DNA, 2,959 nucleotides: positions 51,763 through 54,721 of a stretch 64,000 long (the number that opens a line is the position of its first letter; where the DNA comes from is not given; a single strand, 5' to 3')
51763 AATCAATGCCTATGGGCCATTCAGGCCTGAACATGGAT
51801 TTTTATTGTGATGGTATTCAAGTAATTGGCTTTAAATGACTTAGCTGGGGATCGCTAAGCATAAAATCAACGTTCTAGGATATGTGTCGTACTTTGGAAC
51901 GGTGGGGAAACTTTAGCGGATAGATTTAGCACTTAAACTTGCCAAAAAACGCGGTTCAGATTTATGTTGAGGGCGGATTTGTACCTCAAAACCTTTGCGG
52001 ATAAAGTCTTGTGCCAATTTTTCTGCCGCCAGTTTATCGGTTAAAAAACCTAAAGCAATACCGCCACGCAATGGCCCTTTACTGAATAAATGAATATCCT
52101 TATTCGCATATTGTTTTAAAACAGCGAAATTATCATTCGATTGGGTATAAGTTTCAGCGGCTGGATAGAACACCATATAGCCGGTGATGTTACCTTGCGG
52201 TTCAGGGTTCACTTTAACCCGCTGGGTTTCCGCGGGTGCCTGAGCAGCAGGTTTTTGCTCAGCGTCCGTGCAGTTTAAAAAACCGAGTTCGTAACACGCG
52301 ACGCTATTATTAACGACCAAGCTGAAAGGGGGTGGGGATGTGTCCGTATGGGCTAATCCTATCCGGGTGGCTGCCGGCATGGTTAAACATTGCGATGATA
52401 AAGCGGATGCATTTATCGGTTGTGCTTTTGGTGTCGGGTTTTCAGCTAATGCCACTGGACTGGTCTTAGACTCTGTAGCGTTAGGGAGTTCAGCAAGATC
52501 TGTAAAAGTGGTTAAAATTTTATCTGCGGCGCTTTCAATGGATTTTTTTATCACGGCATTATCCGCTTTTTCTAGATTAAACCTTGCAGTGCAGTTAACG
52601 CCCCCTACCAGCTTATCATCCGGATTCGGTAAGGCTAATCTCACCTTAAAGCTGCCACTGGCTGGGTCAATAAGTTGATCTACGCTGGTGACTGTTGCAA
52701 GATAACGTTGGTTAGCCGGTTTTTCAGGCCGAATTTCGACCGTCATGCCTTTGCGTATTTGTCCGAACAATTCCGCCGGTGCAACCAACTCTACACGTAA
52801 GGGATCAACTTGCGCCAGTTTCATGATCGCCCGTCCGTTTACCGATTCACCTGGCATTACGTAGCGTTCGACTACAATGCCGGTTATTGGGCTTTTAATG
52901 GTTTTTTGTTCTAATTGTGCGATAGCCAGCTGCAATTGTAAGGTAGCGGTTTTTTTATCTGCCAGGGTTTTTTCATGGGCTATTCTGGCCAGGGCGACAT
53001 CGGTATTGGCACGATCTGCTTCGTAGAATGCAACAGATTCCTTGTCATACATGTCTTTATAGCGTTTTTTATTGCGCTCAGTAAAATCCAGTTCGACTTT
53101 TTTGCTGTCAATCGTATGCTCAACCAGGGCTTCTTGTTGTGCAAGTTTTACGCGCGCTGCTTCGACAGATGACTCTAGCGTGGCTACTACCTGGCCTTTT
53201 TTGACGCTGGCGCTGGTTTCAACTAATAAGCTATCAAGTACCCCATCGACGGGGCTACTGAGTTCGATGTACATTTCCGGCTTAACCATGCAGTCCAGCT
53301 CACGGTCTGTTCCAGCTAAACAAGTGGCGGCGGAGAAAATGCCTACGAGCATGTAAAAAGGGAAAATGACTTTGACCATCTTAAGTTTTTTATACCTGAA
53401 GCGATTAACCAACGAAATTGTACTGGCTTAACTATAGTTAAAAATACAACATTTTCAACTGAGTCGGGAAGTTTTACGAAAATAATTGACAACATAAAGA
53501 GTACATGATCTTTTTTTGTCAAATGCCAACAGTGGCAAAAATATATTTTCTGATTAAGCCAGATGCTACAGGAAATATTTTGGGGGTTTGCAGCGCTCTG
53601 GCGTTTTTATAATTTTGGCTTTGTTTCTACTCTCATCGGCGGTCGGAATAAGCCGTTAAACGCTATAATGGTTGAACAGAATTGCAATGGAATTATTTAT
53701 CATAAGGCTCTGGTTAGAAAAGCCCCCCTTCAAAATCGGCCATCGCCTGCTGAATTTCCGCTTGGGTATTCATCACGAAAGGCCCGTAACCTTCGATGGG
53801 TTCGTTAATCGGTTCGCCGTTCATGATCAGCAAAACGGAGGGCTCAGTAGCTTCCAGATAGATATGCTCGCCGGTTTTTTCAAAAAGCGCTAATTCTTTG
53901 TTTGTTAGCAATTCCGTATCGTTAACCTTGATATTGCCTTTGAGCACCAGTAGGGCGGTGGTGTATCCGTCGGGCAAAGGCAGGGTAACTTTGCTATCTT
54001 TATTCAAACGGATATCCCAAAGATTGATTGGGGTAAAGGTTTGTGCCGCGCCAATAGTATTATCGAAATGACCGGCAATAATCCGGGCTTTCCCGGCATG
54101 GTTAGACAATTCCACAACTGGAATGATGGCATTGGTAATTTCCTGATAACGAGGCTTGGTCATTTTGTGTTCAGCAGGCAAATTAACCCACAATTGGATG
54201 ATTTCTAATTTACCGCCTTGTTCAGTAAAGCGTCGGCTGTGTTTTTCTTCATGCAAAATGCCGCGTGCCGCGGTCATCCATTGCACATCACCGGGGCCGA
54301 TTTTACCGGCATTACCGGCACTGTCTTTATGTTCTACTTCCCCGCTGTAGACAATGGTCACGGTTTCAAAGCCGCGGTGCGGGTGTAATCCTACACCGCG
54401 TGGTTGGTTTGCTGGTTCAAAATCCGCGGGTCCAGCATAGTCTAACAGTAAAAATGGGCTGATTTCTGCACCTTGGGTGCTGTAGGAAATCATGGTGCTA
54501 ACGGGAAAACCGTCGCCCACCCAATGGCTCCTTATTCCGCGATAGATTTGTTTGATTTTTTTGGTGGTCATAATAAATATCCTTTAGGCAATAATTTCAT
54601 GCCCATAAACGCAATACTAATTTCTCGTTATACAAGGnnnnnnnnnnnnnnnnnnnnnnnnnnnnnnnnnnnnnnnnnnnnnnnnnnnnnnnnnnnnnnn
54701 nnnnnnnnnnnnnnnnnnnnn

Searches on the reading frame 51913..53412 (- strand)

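Call 114: search_protein_families(library=pfam, proteins=[window:51913-53412:-], max_evalue=1e-8)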
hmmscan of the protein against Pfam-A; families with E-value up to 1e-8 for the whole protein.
window:51913-53412:- (499 aa): 2 families
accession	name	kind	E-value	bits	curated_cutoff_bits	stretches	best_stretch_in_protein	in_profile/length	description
PF16576.10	HlyD_D23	-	5.3e-16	59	30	1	50-269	21-209/214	Barrel-sandwich domain of CusB or HlyD membrane-fusion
PF13437.12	HlyD_3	-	3.2e-14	54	22.2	1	171-267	1-102/106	HlyD family secretion protein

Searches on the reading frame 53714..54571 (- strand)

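Call 114: search_protein_families(library=pfam, proteins=[window:53714-54571:-], max_evalue=1e-8)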
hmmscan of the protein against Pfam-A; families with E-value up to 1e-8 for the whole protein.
window:53714-54571:- (285 aa): 2 families
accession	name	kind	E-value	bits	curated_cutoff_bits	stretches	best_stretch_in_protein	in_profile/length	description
PF02678.22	Pirin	-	5.1e-33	113.7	26.1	1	24-129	4-108/108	Pirin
PF05726.19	Pirin_C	-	9.2e-29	100.3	27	1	185-285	2-102/103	Pirin C-terminal cupin domain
